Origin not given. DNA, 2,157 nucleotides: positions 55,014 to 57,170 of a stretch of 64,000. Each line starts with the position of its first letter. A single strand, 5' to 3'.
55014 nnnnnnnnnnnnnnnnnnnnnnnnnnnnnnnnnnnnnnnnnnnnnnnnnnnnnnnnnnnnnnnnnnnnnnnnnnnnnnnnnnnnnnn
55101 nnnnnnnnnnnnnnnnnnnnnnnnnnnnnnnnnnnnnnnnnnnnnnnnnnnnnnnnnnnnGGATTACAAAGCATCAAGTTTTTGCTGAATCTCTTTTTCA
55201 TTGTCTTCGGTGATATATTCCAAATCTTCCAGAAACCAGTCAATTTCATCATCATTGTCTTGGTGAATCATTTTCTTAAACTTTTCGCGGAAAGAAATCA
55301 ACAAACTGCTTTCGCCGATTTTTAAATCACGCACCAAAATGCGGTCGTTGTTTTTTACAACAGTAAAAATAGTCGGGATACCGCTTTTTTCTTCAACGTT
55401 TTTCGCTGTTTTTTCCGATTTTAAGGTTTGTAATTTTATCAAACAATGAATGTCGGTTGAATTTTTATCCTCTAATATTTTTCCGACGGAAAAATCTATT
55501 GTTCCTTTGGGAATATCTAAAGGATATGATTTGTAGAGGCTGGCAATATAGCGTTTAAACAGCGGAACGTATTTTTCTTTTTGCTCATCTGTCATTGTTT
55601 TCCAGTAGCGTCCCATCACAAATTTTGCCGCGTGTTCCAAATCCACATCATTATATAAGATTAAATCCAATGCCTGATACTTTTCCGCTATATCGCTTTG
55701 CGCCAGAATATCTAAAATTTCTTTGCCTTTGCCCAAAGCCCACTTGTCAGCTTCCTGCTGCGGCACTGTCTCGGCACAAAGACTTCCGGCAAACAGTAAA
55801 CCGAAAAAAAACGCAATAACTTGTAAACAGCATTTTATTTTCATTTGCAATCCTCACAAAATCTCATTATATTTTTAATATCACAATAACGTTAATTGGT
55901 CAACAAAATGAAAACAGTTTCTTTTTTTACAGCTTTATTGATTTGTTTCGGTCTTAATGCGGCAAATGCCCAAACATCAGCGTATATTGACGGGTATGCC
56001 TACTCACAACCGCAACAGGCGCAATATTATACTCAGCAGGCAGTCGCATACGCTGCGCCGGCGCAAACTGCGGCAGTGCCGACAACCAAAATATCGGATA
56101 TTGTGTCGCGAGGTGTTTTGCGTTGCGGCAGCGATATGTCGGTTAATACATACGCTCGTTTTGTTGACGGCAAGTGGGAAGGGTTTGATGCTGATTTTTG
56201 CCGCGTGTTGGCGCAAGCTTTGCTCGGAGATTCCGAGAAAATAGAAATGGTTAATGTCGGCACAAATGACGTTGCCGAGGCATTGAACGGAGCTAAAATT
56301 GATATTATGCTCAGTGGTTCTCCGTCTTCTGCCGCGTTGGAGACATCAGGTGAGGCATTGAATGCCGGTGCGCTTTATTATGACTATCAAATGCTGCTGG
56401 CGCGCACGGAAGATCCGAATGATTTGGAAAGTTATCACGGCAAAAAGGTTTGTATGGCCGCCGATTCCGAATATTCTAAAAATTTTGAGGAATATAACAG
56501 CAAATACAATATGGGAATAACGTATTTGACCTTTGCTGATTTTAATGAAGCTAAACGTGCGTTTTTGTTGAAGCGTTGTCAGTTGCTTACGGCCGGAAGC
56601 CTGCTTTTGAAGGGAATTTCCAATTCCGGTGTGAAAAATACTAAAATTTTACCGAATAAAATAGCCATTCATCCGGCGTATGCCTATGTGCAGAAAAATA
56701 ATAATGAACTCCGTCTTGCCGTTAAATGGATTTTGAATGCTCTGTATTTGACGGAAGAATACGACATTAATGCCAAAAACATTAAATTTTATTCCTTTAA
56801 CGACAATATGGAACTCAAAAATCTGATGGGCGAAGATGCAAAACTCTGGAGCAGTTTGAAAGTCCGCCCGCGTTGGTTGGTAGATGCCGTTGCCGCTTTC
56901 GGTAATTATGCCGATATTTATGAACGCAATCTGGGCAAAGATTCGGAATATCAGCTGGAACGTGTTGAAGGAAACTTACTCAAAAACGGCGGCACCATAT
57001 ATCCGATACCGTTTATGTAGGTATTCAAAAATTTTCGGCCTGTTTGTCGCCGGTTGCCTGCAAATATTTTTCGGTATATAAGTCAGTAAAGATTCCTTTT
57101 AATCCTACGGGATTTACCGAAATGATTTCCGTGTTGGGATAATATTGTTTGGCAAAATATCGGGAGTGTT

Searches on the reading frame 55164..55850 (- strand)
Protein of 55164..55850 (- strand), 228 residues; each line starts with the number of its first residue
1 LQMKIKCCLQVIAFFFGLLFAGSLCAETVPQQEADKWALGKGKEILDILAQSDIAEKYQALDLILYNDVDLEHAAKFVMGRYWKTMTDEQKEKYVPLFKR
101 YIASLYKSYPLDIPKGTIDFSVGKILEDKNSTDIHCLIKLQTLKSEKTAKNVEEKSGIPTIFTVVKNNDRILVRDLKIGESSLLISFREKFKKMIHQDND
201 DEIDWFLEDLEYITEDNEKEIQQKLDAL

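Call 6: search_protein_families(library=pfam, proteins=[window:55164-55850:-])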
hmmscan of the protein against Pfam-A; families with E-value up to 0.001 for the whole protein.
window:55164-55850:- (228 aa): 1 family
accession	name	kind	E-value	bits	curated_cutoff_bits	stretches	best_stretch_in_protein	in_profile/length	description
PF05494.18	MlaC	-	3.7e-17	63.1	26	1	49-208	11-162/166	MlaC protein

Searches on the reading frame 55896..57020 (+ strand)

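Call 6: search_protein_families(library=pfam, proteins=[window:55896-57020:+])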
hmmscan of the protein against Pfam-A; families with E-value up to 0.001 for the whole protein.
window:55896-57020:+ (374 aa): 1 family
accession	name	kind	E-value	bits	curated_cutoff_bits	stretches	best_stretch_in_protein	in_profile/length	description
PF00497.25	SBP_bac_3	-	3.7e-08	33.6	26.4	1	76-290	2-123/132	Bacterial extracellular solute-binding proteins, family 3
